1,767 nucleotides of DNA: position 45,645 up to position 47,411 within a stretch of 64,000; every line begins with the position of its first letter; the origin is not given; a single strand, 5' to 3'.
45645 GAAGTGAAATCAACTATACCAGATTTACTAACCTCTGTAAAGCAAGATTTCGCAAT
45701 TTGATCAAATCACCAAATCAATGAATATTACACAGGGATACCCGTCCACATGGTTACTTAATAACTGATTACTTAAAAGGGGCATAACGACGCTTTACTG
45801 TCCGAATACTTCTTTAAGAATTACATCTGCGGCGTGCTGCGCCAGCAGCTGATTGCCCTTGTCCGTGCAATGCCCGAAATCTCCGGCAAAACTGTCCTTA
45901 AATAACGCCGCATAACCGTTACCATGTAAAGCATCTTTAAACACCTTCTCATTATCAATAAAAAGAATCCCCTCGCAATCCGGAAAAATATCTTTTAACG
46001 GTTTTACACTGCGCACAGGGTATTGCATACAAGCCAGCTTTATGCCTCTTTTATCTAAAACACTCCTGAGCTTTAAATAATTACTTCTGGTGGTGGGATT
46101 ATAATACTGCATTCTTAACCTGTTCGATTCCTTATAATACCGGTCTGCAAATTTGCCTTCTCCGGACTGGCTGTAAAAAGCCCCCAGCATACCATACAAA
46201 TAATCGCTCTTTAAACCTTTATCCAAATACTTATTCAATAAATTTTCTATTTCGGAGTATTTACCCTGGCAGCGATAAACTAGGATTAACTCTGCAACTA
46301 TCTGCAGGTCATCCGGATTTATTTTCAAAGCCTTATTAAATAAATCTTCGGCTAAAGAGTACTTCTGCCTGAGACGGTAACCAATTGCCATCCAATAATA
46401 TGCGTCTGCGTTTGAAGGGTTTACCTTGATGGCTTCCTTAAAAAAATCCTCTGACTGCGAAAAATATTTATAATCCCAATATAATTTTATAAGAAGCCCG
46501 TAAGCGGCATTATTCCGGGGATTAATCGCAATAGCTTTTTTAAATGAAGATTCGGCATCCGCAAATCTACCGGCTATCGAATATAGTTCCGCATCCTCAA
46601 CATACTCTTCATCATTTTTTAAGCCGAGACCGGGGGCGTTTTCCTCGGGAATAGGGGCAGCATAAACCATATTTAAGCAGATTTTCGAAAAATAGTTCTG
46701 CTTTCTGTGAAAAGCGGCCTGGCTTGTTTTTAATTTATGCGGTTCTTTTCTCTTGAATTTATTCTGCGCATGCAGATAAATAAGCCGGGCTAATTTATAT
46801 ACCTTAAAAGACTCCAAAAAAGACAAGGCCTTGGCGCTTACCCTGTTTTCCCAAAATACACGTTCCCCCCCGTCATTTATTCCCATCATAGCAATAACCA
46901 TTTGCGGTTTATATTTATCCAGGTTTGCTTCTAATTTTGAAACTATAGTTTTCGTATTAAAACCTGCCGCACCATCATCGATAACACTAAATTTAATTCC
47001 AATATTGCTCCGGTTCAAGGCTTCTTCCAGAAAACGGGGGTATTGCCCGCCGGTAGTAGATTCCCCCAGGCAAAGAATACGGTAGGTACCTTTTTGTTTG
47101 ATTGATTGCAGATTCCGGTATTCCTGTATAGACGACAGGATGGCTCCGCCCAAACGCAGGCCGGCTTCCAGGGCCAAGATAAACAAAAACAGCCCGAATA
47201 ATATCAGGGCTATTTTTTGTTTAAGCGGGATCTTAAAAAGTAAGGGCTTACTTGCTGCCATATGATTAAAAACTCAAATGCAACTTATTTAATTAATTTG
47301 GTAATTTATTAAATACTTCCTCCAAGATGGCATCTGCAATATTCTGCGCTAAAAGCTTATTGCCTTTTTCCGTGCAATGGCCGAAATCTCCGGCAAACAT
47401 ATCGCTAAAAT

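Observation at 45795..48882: Tandem paralogs of an SGNH hydrolase split by a TPR array, homogenised by a 237-bp identical segment and internal 102-105-bp repeats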

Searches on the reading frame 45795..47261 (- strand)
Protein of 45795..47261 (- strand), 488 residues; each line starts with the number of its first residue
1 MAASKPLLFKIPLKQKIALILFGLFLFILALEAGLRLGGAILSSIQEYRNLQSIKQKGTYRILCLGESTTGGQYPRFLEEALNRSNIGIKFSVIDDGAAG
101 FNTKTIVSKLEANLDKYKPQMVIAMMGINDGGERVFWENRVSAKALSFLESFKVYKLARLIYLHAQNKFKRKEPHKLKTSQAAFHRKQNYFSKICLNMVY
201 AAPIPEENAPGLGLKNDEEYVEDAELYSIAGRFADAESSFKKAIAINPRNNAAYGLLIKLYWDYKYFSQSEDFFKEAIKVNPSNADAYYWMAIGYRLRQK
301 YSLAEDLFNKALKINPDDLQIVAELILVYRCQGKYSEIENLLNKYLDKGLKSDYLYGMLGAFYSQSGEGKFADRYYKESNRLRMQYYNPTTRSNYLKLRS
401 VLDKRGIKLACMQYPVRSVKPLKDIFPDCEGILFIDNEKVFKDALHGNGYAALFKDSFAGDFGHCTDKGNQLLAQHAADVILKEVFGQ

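Call 5: search_protein_families(library=pfam, proteins=[window:45795-47261:-], max_evalue=1)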
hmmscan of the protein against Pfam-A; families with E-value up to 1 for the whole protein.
window:45795-47261:- (488 aa): 24 families
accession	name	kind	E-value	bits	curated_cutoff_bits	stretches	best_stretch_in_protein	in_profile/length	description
PF14559.12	TPR_19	-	5.8e-12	46.2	25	3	230-291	4-63/68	Tetratricopeptide repeat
PF00515.34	TPR_1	-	7e-12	45.1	27.8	2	285-318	1-34/34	Tetratricopeptide repeat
PF13428.12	TPR_14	-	1.3e-11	44.4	23.5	3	286-326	2-42/44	Tetratricopeptide repeat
PF07719.23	TPR_2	-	3.9e-11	42.6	27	2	285-318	1-34/34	Tetratricopeptide repeat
PF13414.12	TPR_11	-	3.6e-08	33.4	26.8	1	275-292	18-35/42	TPR repeat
PF13432.12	TPR_16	-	4.6e-08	33.8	32.7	2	274-318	20-64/65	Tetratricopeptide repeat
PF13431.12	TPR_17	-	1.5e-07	31.5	24.4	1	273-303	1-31/34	Tetratricopeptide repeat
PF13429.12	TPR_15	-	1.6e-07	31.5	26.2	1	252-380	111-241/280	Tetratricopeptide repeat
PF13424.12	TPR_12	-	2.3e-07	31.4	30.1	2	285-347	3-73/77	Tetratricopeptide repeat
PF13181.12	TPR_8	-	2.1e-06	27.8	25.7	2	224-250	8-34/34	Tetratricopeptide repeat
PF13176.12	TPR_7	-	2.3e-05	24.5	27.9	0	357-378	3-24/36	Tetratricopeptide repeat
PF23914.1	TPR_CcmH_CycH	-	2.6e-05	24.6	42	1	231-318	64-154/158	Cytochrome c-type biogenesis protein H TPR domain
PF25182.1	NonGDSL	-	3.2e-05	23.8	80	1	52-130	20-106/220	Non-GDSL lipase-like family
PF13472.12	Lipase_GDSL_2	-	0.00011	23.2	32.9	1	64-143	1-87/178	GDSL-like Lipase/Acylhydrolase family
PF24885.1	TPR_NPHP3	-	0.00028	20.8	100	1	257-317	147-215/239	Nephrocystin-3 TPR domain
PF04311.20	DUF459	-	0.0045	16.8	27.2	1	61-133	1-74/197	Protein of unknown function (DUF459)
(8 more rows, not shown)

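Call 10: find_homologous_proteins(query=window:45795-47261:-)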
Query window:45795-47261:- (488 aa): 1906 proteins with E <= 0.001 among 8000 candidates; the best 120 are listed.
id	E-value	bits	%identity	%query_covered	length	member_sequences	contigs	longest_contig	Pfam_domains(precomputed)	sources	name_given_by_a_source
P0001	0.0e+0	1099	100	100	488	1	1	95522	PF14559.13,PF13431.13,PF13414.13,PF00515.35,PF13424.13,PF13176.13,PF13432.13,PF13428.13,PF13429.13,PF13181.13,PF07719.24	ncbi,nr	ncbi:MAG: tetratricopeptide repeat protein [Candidatus Omnitrophica bacterium]|nr:tetratricopeptide 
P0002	1.4e-204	698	65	100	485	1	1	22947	PF13431.13,PF23914.2,PF13414.13,PF13176.13,PF24885.2,PF13428.13,PF13374.13,PF14559.13,PF00515.35,PF13424.13,PF13432.13,PF13429.13,PF13472.13,PF13181.13,PF07719.24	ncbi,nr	ncbi:MAG: tetratricopeptide repeat protein [Candidatus Omnitrophica bacterium]|nr:tetratricopeptide 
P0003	4.0e-191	654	62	100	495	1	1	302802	PF14853.13,PF13431.13,PF13414.13,PF13428.13,PF13374.13,PF14559.13,PF00515.35,PF13424.13,PF13429.13,PF13472.13,PF13181.13,PF07719.24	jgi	jgi:tetratricopeptide (TPR) repeat protein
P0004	3.6e-188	644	60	100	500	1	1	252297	PF13431.13,PF13414.13,PF13176.13,PF13428.13,PF13374.13,PF14559.13,PF00515.35,PF13424.13,PF13432.13,PF13429.13,PF13472.13,PF13181.13,PF07719.24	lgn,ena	-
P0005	3.0e-184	631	63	94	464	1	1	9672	PF13431.13,PF23914.2,PF13414.13,PF13176.13,PF13428.13,PF13374.13,PF14559.13,PF00515.35,PF25182.2,PF13424.13,PF13432.13,PF13429.13,PF13472.13,PF13181.13,PF07719.24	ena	-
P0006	6.3e-176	604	59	91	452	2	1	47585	PF14559.13,PF13431.13,PF23914.2,PF00515.35,PF13424.13,PF13432.13,PF13428.13,PF13181.13,PF07719.24,PF13374.13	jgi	jgi:tetratricopeptide (TPR) repeat protein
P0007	4.1e-165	568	56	98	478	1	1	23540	PF13431.13,PF23914.2,PF13176.13,PF24885.2,PF13428.13,PF13374.13,PF14559.13,PF00515.35,PF12895.14,PF13424.13,PF21033.5,PF13432.13,PF13429.13,PF13181.13,PF07719.24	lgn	-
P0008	1.5e-158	547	40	80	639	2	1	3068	PF05843.21,PF25060.1,PF13414.13,PF04311.21,PF13374.13,PF07721.21,PF24575.2,PF02259.30,PF00515.35,PF13424.13,PF13429.13,PF07719.24,PF13174.13,PF25063.1,PF13431.13,PF23914.2,PF13176.13,PF24885.2,PF13428.13,PF25064.2,PF14559.13,PF17874.8,PF20431.5,PF12895.14,PF21033.5,PF13432.13,PF13181.13,PF01239.29,P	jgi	-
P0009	1.6e-155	537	48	100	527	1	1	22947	PF25063.1,PF13431.13,PF23914.2,PF25062.2,PF13414.13,PF13176.13,PF24885.2,PF13428.13,PF13374.13,PF14559.13,PF13371.13,PF17874.8,PF20431.5,PF00515.35,PF12895.14,PF13424.13,PF21033.5,PF13432.13,PF13429.13,PF13472.13,PF13181.13,PF07719.24,PF13174.13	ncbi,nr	ncbi:MAG: tetratricopeptide repeat protein [Candidatus Omnitrophica bacterium]|nr:tetratricopeptide 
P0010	2.2e-154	533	39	79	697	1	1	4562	PF05843.21,PF25060.1,PF13414.13,PF13374.13,PF07721.21,PF24575.2,PF00515.35,PF25182.2,PF13424.13,PF13429.13,PF07719.24,PF13174.13,PF25063.1,PF13431.13,PF23914.2,PF25062.2,PF07720.19,PF13176.13,PF24885.2,PF13428.13,PF25064.2,PF18055.9,PF14559.13,PF13371.13,PF17874.8,PF20431.5,PF12895.14,PF21033.5,PF13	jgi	jgi:tetratricopeptide (TPR) repeat protein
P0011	5.0e-154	532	45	100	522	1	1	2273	PF13414.13,PF13374.13,PF07721.21,PF24575.2,PF00515.35,PF13424.13,PF13429.13,PF07719.24,PF13174.13,PF25063.1,PF13431.13,PF23914.2,PF25062.2,PF13176.13,PF24885.2,PF13428.13,PF14559.13,PF17874.8,PF20431.5,PF12895.14,PF21033.5,PF13432.13,PF13472.13,PF13181.13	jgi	-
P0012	2.1e-153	530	37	81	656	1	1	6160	PF05843.21,PF16068.11,PF25060.1,PF13414.13,PF04311.21,PF13374.13,PF24575.2,PF00515.35,PF13424.13,PF07719.24,PF13174.13,PF25063.1,PF13431.13,PF23914.2,PF25062.2,PF13176.13,PF24885.2,PF13428.13,PF14559.13,PF13371.13,PF17874.8,PF12895.14,PF21033.5,PF13432.13,PF13181.13,PF01239.29,PF10373.16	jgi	jgi:tetratricopeptide (TPR) repeat protein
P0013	6.2e-153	528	42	91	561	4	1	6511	PF05843.21,PF25060.1,PF13414.13,PF12569.15,PF13374.13,PF07721.21,PF24575.2,PF00515.35,PF25182.2,PF13424.13,PF13429.13,PF07719.24,PF13174.13,PF25063.1,PF13431.13,PF23914.2,PF25062.2,PF07720.19,PF13176.13,PF24885.2,PF13428.13,PF14559.13,PF13371.13,PF26725.1,PF17874.8,PF20431.5,PF12895.14,PF21033.5,PF1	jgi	-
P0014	5.4e-152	525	38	81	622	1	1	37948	PF05843.21,PF25060.1,PF13414.13,PF12569.15,PF13374.13,PF07721.21,PF24575.2,PF02259.30,PF00515.35,PF25182.2,PF13424.13,PF13429.13,PF07719.24,PF13174.13,PF25063.1,PF13431.13,PF23914.2,PF25062.2,PF13176.13,PF24885.2,PF13428.13,PF14559.13,PF13371.13,PF17874.8,PF20431.5,PF12895.14,PF21033.5,PF13432.13,PF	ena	-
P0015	6.0e-151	522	38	56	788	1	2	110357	PF05843.21,PF16068.11,PF25060.1,PF13414.13,PF12569.15,PF13374.13,PF07721.21,PF23231.2,PF24575.2,PF02259.30,PF00515.35,PF13424.13,PF07719.24,PF13174.13,PF25063.1,PF13431.13,PF23914.2,PF25062.2,PF13176.13,PF24885.2,PF13428.13,PF25064.2,PF14559.13,PF13371.13,PF17874.8,PF20431.5,PF12895.14,PF21033.5,PF1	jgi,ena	jgi:tetratricopeptide (TPR) repeat protein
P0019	3.0e-149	516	39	77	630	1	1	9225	PF25060.1,PF13414.13,PF04311.21,PF21545.4,PF12569.15,PF13374.13,PF07721.21,PF24575.2,PF02259.30,PF11846.15,PF00515.35,PF13424.13,PF13429.13,PF07719.24,PF13174.13,PF25063.1,PF13431.13,PF23914.2,PF25062.2,PF25058.2,PF23300.4,PF13176.13,PF24885.2,PF13428.13,PF25064.2,PF14559.13,PF13371.13,PF17874.8,PF2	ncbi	-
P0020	7.8e-149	515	40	100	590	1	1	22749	PF05843.21,PF13414.13,PF04311.21,PF13374.13,PF07721.21,PF24575.2,PF02259.30,PF00515.35,PF25182.2,PF13424.13,PF07719.24,PF13174.13,PF25063.1,PF13431.13,PF23914.2,PF25062.2,PF13176.13,PF24885.2,PF13428.13,PF25064.2,PF00657.29,PF14559.13,PF13371.13,PF17874.8,PF20431.5,PF12895.14,PF21033.5,PF13432.13,PF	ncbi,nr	ncbi:MAG: tetratricopeptide repeat protein [Candidatus Omnitrophica bacterium]|nr:tetratricopeptide 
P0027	1.5e-145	504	49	98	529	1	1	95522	PF25063.1,PF13431.13,PF23914.2,PF25062.2,PF13414.13,PF13176.13,PF24885.2,PF13428.13,PF13374.13,PF14559.13,PF24575.2,PF13371.13,PF17874.8,PF20431.5,PF00515.35,PF13424.13,PF21033.5,PF13432.13,PF13429.13,PF13472.13,PF13181.13,PF07719.24,PF13174.13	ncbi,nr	ncbi:MAG: tetratricopeptide repeat protein [Candidatus Omnitrophica bacterium]|nr:tetratricopeptide 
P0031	4.8e-142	492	41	98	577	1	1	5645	PF09976.16,PF25060.1,PF13414.13,PF04311.21,PF13374.13,PF07721.21,PF24575.2,PF00515.35,PF25182.2,PF13424.13,PF13429.13,PF07719.24,PF13174.13,PF25063.1,PF13431.13,PF23914.2,PF13176.13,PF24885.2,PF13428.13,PF00657.29,PF14559.13,PF17874.8,PF20431.5,PF12895.14,PF21033.5,PF13432.13,PF13472.13,PF13181.13,P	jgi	-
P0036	3.3e-140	486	38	86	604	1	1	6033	PF05843.21,PF25060.1,PF13414.13,PF04311.21,PF13374.13,PF07721.21,PF24575.2,PF00515.35,PF13424.13,PF28559.1,PF25896.1,PF13429.13,PF14561.13,PF07719.24,PF13174.13,PF25063.1,PF13431.13,PF23914.2,PF25062.2,PF07720.19,PF13176.13,PF24885.2,PF13428.13,PF14559.13,PF13371.13,PF26725.1,PF17874.8,PF20431.5,PF1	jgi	jgi:tetratricopeptide (TPR) repeat protein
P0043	1.7e-137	477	39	79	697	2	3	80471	PF05843.21,PF09976.16,PF16068.11,PF25060.1,PF13414.13,PF04311.21,PF13374.13,PF07721.21,PF23231.2,PF24575.2,PF00515.35,PF25182.2,PF13424.13,PF13429.13,PF07719.24,PF13174.13,PF25063.1,PF13431.13,PF23914.2,PF25062.2,PF07720.19,PF13176.13,PF24885.2,PF13428.13,PF25064.2,PF14559.13,PF13371.13,PF17874.8,PF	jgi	jgi:tetratricopeptide (TPR) repeat protein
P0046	4.4e-137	476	39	98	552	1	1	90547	PF25063.1,PF13431.13,PF23914.2,PF13414.13,PF04311.21,PF13176.13,PF24885.2,PF13428.13,PF13374.13,PF14559.13,PF24575.2,PF13371.13,PF17874.8,PF00515.35,PF12895.14,PF13424.13,PF21033.5,PF13432.13,PF13472.13,PF13181.13,PF07719.24,PF13174.13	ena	-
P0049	5.1e-136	472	36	100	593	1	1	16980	PF05843.21,PF25060.1,PF13414.13,PF04311.21,PF13374.13,PF27483.1,PF07721.21,PF23231.2,PF24575.2,PF25068.3,PF00515.35,PF25182.2,PF13424.13,PF07719.24,PF13174.13,PF25063.1,PF13431.13,PF23914.2,PF25058.2,PF13176.13,PF24885.2,PF13428.13,PF25064.2,PF14559.13,PF13371.13,PF17874.8,PF20431.5,PF12895.14,PF210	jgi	jgi:Tfp pilus assembly protein PilF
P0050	5.6e-136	472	42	98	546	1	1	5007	PF25060.1,PF13414.13,PF04311.21,PF13374.13,PF23231.2,PF24575.2,PF00515.35,PF13424.13,PF13429.13,PF07719.24,PF13174.13,PF25063.1,PF13431.13,PF23914.2,PF25058.2,PF08970.16,PF13176.13,PF24885.2,PF13428.13,PF14559.13,PF13371.13,PF17874.8,PF20431.5,PF21033.5,PF13432.13,PF13472.13,PF13181.13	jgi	jgi:tetratricopeptide (TPR) repeat protein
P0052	4.8e-135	469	39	78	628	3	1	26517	PF13414.13,PF04311.21,PF21545.4,PF13374.13,PF07721.21,PF24575.2,PF11846.15,PF00515.35,PF25182.2,PF13424.13,PF07719.24,PF13174.13,PF25063.1,PF13431.13,PF23914.2,PF25062.2,PF13176.13,PF24885.2,PF13428.13,PF25064.2,PF14559.13,PF13371.13,PF17874.8,PF20431.5,PF12895.14,PF21033.5,PF13432.13,PF13472.13,PF1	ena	-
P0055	8.8e-135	468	44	98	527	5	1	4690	PF05843.21,PF16068.11,PF13414.13,PF04311.21,PF12569.15,PF13374.13,PF07721.21,PF23231.2,PF24575.2,PF00515.35,PF13424.13,PF07719.24,PF13174.13,PF25063.1,PF13431.13,PF23914.2,PF13176.13,PF24885.2,PF13428.13,PF14559.13,PF13371.13,PF17874.8,PF20431.5,PF12895.14,PF21033.5,PF13432.13,PF13472.13,PF13181.13,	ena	-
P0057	6.9e-134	465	39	98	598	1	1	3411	PF16929.12,PF25060.1,PF13414.13,PF04311.21,PF13374.13,PF07721.21,PF24575.2,PF11846.15,PF00515.35,PF25182.2,PF13424.13,PF13429.13,PF07719.24,PF13174.13,PF25063.1,PF13431.13,PF23914.2,PF25062.2,PF13176.13,PF13428.13,PF14559.13,PF13371.13,PF17874.8,PF20431.5,PF12895.14,PF21033.5,PF13432.13,PF13472.13,P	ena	-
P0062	1.5e-133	464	38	98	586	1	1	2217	PF05843.21,PF16068.11,PF22890.2,PF13414.13,PF04311.21,PF13374.13,PF27483.1,PF23231.2,PF00515.35,PF13424.13,PF13429.13,PF07719.24,PF13174.13,PF25063.1,PF13431.13,PF23914.2,PF13176.13,PF24885.2,PF13428.13,PF14559.13,PF08311.19,PF13371.13,PF17874.8,PF20431.5,PF21033.5,PF13432.13,PF13472.13,PF13181.13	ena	-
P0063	1.9e-133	464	48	98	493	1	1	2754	PF25063.1,PF13431.13,PF23914.2,PF13414.13,PF04311.21,PF13176.13,PF13428.13,PF13374.13,PF14559.13,PF20431.5,PF00515.35,PF13424.13,PF21033.5,PF13432.13,PF13472.13,PF13181.13,PF07719.24,PF13174.13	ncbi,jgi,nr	ncbi:tetratricopeptide repeat protein [Patescibacteria group bacterium]|nr:tetratricopeptide repeat 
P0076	1.6e-131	458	40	99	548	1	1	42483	PF13414.13,PF13374.13,PF07721.21,PF00515.35,PF25182.2,PF13424.13,PF13429.13,PF07719.24,PF13174.13,PF25063.1,PF13431.13,PF23914.2,PF25062.2,PF13176.13,PF24885.2,PF13428.13,PF14559.13,PF13371.13,PF17874.8,PF20431.5,PF12895.14,PF21033.5,PF13432.13,PF13472.13,PF13181.13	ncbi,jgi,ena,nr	ncbi:MAG TPA: tetratricopeptide repeat protein [Patescibacteria group bacterium]|nr:tetratricopeptid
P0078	4.7e-131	456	42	94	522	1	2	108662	PF25063.1,PF13431.13,PF23914.2,PF25062.2,PF13414.13,PF04311.21,PF13176.13,PF24885.2,PF13428.13,PF13374.13,PF14559.13,PF13371.13,PF00515.35,PF25182.2,PF12895.14,PF13424.13,PF21033.5,PF13432.13,PF13472.13,PF13181.13,PF01239.29,PF07719.24,PF13174.13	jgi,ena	jgi:tetratricopeptide (TPR) repeat protein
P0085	5.4e-130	453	42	98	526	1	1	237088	PF05843.21,PF13414.13,PF13374.13,PF24575.2,PF00515.35,PF25182.2,PF13424.13,PF13429.13,PF07719.24,PF13174.13,PF25063.1,PF13431.13,PF23914.2,PF13176.13,PF24885.2,PF13428.13,PF14559.13,PF13371.13,PF17874.8,PF12895.14,PF21033.5,PF13432.13,PF13472.13,PF13181.13,PF01239.29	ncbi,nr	ncbi:MAG: tetratricopeptide repeat protein [Candidatus Omnitrophica bacterium]|nr:tetratricopeptide 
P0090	8.4e-130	452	43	100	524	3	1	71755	PF13414.13,PF04311.21,PF13374.13,PF24575.2,PF00515.35,PF25182.2,PF13424.13,PF07719.24,PF13174.13,PF25063.1,PF13431.13,PF23914.2,PF13176.13,PF24885.2,PF13428.13,PF00657.29,PF14559.13,PF09124.17,PF13371.13,PF17874.8,PF20431.5,PF21033.5,PF13432.13,PF13472.13,PF13181.13,PF01239.29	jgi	jgi:tetratricopeptide (TPR) repeat protein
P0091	2.0e-129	451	44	97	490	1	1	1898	PF13431.13,PF23914.2,PF13414.13,PF04311.21,PF13176.13,PF13428.13,PF13374.13,PF14559.13,PF20431.5,PF00515.35,PF25182.2,PF13424.13,PF13432.13,PF13472.13,PF13181.13,PF07719.24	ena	-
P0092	3.1e-129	450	46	98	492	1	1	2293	PF25063.1,PF05843.21,PF13431.13,PF23914.2,PF13414.13,PF04311.21,PF13176.13,PF24885.2,PF13428.13,PF13374.13,PF14559.13,PF17874.8,PF20431.5,PF00515.35,PF13424.13,PF21033.5,PF13432.13,PF13472.13,PF13181.13,PF07719.24,PF13174.13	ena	-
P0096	8.7e-129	449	47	98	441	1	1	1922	PF13431.13,PF23914.2,PF13414.13,PF04311.21,PF13176.13,PF13428.13,PF13374.13,PF14559.13,PF00515.35,PF25182.2,PF13424.13,PF21033.5,PF13432.13,PF13472.13,PF13181.13,PF07719.24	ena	-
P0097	1.2e-128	448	42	99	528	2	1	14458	PF03704.24,PF25060.1,PF13414.13,PF04311.21,PF13374.13,PF07721.21,PF24575.2,PF00515.35,PF13424.13,PF13429.13,PF14561.13,PF07719.24,PF13174.13,PF25063.1,PF13431.13,PF23914.2,PF25062.2,PF13176.13,PF24885.2,PF13428.13,PF14559.13,PF13371.13,PF26725.1,PF17874.8,PF20431.5,PF12895.14,PF21033.5,PF13432.13,PF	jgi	-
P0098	1.7e-128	448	36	77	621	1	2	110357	PF25060.1,PF13414.13,PF04311.21,PF12569.15,PF13374.13,PF07721.21,PF24575.2,PF00515.35,PF13424.13,PF13429.13,PF07719.24,PF13174.13,PF25063.1,PF13431.13,PF23914.2,PF25062.2,PF23300.4,PF13176.13,PF24885.2,PF13428.13,PF14559.13,PF13371.13,PF17874.8,PF12895.14,PF21033.5,PF13432.13,PF13181.13,PF01239.29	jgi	jgi:tetratricopeptide (TPR) repeat protein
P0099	1.9e-128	447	44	98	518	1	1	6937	PF16068.11,PF13414.13,PF04311.21,PF13374.13,PF24575.2,PF11846.15,PF00515.35,PF25182.2,PF13424.13,PF13429.13,PF07719.24,PF13174.13,PF25063.1,PF13431.13,PF23914.2,PF25062.2,PF13176.13,PF24885.2,PF13428.13,PF00657.29,PF14559.13,PF13371.13,PF17874.8,PF20431.5,PF12895.14,PF21033.5,PF13432.13,PF13472.13,P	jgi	jgi:tetratricopeptide (TPR) repeat protein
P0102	2.8e-128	447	42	97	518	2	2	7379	PF16068.11,PF13414.13,PF04311.21,PF23938.2,PF13374.13,PF24575.2,PF00515.35,PF25182.2,PF13424.13,PF13429.13,PF07719.24,PF13174.13,PF25063.1,PF13431.13,PF23914.2,PF13176.13,PF24885.2,PF13428.13,PF25064.2,PF00657.29,PF14559.13,PF13371.13,PF17874.8,PF21033.5,PF13432.13,PF13472.13,PF13181.13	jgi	jgi:tetratricopeptide (TPR) repeat protein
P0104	5.5e-128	446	38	97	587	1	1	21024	PF25063.1,PF13431.13,PF23914.2,PF16068.11,PF13414.13,PF04311.21,PF13176.13,PF13428.13,PF13374.13,PF27483.1,PF14559.13,PF13371.13,PF20431.5,PF00515.35,PF13424.13,PF21033.5,PF13432.13,PF13429.13,PF13181.13,PF07719.24,PF13174.13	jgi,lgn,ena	-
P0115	7.1e-127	442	36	81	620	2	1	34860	PF13414.13,PF04311.21,PF13374.13,PF24575.2,PF00515.35,PF13424.13,PF07719.24,PF13174.13,PF25063.1,PF13431.13,PF23914.2,PF25062.2,PF13176.13,PF24885.2,PF13428.13,PF14559.13,PF13371.13,PF17874.8,PF20431.5,PF12895.14,PF21033.5,PF13432.13,PF13472.13,PF13181.13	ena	-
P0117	9.6e-127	442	42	72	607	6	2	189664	PF13431.13,PF23914.2,PF25062.2,PF13414.13,PF13176.13,PF13428.13,PF13374.13,PF14559.13,PF24575.2,PF13371.13,PF17874.8,PF00515.35,PF25182.2,PF12895.14,PF13424.13,PF21033.5,PF13432.13,PF13472.13,PF13181.13,PF07719.24,PF13174.13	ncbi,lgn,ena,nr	ncbi:MAG: tetratricopeptide repeat protein [Candidatus Omnitrophica bacterium]|nr:tetratricopeptide 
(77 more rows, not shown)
